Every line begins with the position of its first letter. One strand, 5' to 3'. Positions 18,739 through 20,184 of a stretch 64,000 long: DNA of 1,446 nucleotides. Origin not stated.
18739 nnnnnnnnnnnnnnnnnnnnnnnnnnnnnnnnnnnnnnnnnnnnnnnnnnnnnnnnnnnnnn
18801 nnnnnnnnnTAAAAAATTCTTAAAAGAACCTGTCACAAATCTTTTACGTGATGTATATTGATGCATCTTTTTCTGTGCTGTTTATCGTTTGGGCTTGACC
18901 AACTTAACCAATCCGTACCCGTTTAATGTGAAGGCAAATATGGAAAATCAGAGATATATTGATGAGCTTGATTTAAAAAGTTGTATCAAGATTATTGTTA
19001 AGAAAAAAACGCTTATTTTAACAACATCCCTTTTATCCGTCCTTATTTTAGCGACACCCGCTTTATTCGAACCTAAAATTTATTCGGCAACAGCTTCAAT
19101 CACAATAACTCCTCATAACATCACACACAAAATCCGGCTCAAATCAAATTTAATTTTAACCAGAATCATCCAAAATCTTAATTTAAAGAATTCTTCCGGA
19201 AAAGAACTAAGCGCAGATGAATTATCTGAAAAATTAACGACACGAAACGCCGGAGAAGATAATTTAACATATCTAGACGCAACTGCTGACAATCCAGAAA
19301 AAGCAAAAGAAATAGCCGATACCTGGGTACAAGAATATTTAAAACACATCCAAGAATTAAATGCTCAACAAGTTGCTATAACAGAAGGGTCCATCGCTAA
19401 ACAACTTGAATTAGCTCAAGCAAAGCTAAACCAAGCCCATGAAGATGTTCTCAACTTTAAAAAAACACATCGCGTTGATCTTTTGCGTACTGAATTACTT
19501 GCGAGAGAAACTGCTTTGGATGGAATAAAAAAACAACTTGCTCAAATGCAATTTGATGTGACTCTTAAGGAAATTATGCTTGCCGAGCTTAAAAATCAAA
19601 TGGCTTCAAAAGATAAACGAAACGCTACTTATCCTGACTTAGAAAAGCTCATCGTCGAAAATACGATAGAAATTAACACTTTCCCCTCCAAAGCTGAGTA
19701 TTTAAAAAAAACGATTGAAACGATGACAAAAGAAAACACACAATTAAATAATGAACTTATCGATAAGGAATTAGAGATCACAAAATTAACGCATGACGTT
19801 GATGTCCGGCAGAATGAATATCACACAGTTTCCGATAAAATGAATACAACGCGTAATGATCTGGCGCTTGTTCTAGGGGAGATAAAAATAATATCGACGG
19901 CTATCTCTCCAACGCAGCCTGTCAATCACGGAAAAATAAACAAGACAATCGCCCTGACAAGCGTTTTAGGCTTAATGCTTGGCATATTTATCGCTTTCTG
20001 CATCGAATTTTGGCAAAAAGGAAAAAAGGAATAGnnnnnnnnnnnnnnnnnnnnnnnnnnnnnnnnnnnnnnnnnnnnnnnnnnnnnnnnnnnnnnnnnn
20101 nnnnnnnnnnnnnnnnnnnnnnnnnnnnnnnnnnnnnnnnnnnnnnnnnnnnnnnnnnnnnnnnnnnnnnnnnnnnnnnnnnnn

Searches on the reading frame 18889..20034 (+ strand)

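Call 50: search_protein_families(library=pfam, proteins=[window:18889-20034:+], max_evalue=0.00001)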
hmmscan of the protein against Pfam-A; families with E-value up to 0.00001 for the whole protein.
window:18889-20034:+ (381 aa): 1 family
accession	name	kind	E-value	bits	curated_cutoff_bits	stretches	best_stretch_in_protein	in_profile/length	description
PF13807.11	GNVR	-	1.3e-10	41.4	27.7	1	295-371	4-79/82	G-rich domain on putative tyrosine kinase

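Call 91: search_protein_families(library=ncbifam, proteins=[window:18889-20034:+], max_evalue=0.001)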
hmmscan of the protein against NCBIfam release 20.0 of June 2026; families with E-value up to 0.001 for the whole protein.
window:18889-20034:+ (381 aa): 6 families
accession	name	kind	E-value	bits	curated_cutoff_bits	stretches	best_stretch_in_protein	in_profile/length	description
TIGR03007.1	pepcterm_ChnLen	equivalog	9.7e-13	47.2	278.85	1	30-242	4-238/498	XrtA system polysaccharide chain length determinant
TIGR01005.1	eps_transp_fam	subfamily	4e-12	45.2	411.7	1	240-377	321-457/754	exopolysaccharide transport protein family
TIGR03017.1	EpsF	equivalog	1.5e-11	43.7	422.75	1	269-377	320-423/444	chain length determinant protein EpsF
NF008568.0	PRK11519.1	equivalog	4.9e-07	28.3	1068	1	110-374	212-448/720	tyrosine-protein kinase Wzc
TIGR01006.1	polys_exp_MPA1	subfamily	5.6e-05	22.7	296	0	21-156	6-150/226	CspC family polysaccharide chain length determinant protein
TIGR01010.1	BexC_CtrB_KpsE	subfamily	0.00025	20.2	437.5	0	127-224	133-230/362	polysaccharide export inner-membrane protein, BexC/CtrB/KpsE family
